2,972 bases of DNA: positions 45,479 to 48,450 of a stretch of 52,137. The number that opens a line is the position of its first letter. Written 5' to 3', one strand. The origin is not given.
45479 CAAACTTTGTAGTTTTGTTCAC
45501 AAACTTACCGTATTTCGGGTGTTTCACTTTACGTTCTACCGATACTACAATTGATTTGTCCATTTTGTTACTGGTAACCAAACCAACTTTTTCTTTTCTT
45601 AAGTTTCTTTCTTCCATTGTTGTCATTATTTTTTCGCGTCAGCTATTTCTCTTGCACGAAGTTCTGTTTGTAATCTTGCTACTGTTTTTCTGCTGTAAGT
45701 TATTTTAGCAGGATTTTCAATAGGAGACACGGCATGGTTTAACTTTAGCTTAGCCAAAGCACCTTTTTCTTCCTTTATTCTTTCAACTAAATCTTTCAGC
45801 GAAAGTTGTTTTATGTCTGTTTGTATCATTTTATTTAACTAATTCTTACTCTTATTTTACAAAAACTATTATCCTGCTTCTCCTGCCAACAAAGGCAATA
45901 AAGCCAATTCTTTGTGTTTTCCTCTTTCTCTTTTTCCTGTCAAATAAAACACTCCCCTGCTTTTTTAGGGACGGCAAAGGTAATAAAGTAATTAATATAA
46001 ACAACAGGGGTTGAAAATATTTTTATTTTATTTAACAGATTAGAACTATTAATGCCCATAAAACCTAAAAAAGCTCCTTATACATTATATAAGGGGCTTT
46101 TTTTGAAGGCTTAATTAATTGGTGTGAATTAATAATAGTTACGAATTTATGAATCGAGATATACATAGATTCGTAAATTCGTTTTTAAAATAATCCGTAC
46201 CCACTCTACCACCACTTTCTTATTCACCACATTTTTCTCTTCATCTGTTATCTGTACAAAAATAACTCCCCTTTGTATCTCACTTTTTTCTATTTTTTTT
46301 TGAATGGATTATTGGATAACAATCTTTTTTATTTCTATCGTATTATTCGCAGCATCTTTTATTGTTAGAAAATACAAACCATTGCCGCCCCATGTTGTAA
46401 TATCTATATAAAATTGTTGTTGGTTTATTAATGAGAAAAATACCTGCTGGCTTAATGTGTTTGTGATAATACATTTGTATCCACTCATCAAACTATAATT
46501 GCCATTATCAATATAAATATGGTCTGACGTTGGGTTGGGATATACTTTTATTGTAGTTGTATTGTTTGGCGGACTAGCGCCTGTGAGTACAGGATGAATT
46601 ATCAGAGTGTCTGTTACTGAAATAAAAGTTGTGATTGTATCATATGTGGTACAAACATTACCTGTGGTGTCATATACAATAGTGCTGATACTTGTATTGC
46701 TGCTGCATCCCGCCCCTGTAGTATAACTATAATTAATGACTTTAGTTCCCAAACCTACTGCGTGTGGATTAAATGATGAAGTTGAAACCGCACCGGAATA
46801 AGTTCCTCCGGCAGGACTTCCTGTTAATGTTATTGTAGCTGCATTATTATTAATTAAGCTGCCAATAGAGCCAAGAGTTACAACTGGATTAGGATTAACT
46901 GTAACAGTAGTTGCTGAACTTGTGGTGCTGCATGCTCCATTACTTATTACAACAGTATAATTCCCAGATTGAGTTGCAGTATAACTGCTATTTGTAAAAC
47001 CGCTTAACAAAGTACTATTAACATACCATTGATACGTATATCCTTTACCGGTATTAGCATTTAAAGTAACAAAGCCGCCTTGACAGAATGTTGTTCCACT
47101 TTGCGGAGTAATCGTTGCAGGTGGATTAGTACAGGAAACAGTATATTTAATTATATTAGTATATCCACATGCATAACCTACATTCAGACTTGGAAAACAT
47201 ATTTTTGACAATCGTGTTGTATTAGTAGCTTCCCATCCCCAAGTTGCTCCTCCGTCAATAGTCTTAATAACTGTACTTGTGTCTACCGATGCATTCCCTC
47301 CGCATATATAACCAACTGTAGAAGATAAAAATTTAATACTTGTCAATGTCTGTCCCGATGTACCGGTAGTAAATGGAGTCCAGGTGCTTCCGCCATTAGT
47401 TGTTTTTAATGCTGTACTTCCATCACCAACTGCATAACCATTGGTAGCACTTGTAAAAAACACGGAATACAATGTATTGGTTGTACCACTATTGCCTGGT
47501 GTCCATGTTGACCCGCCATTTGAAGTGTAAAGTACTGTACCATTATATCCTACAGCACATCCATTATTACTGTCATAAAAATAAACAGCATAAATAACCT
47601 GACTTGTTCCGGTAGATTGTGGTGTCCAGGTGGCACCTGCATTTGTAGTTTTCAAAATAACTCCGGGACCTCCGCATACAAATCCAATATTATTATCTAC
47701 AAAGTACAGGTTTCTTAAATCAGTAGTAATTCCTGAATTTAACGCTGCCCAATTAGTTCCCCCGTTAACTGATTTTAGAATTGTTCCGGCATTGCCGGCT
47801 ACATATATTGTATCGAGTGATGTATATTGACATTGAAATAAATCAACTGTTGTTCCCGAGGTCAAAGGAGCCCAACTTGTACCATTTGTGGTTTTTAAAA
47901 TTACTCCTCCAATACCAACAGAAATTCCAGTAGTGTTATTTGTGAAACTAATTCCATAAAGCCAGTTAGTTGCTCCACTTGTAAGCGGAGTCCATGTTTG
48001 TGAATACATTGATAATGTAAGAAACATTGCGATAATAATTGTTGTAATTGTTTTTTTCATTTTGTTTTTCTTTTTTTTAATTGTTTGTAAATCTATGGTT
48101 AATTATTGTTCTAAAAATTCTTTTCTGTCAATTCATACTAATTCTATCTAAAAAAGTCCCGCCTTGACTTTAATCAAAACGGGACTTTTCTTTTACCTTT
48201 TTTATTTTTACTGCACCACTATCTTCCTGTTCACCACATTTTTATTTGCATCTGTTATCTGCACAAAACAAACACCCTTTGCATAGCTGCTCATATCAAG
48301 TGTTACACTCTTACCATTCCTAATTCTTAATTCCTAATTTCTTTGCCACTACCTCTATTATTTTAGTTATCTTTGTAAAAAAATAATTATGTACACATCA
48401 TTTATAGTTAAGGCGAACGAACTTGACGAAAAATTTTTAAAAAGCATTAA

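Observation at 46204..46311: A second CTD tail sits in frame immediately after the stop codon of cargo gene A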

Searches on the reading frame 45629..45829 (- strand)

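Call 12: search_protein_families(library=pfam, proteins=[window:45629-45829:-], max_evalue=0.01)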
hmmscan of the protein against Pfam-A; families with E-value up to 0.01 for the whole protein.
window:45629-45829:- (67 aa): 1 family
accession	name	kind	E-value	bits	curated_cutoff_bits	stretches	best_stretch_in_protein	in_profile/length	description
PF00831.28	Ribosomal_L29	-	3.4e-16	59.4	24.5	1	5-60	2-57/57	Ribosomal L29 protein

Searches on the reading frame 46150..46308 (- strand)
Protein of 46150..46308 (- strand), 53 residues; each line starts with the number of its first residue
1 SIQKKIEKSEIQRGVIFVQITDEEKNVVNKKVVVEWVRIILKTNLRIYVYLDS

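Call 36: search_protein_families(library=pfam, proteins=[window:46150-46308:-], max_evalue=10)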
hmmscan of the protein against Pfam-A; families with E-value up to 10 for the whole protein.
seq(53 aa): 2 families
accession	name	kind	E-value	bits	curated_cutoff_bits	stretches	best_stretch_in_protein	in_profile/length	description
PF18962.6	Por_Secre_tail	-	0.023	15.4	27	1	3-34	45-75/75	Secretion system C-terminal sorting domain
PF14601.11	TFX_C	-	0.11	12.9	27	1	16-49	50-83/83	DNA_binding protein, TFX, C-term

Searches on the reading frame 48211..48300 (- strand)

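Call 36: search_protein_families(library=pfam, proteins=[window:48211-48300:-], max_evalue=10)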
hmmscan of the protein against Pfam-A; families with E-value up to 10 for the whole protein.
seq(30 aa): 1 family
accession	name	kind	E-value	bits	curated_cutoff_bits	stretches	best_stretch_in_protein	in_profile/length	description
PF18962.6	Por_Secre_tail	-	0.0026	18.4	27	1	1-29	48-75/75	Secretion system C-terminal sorting domain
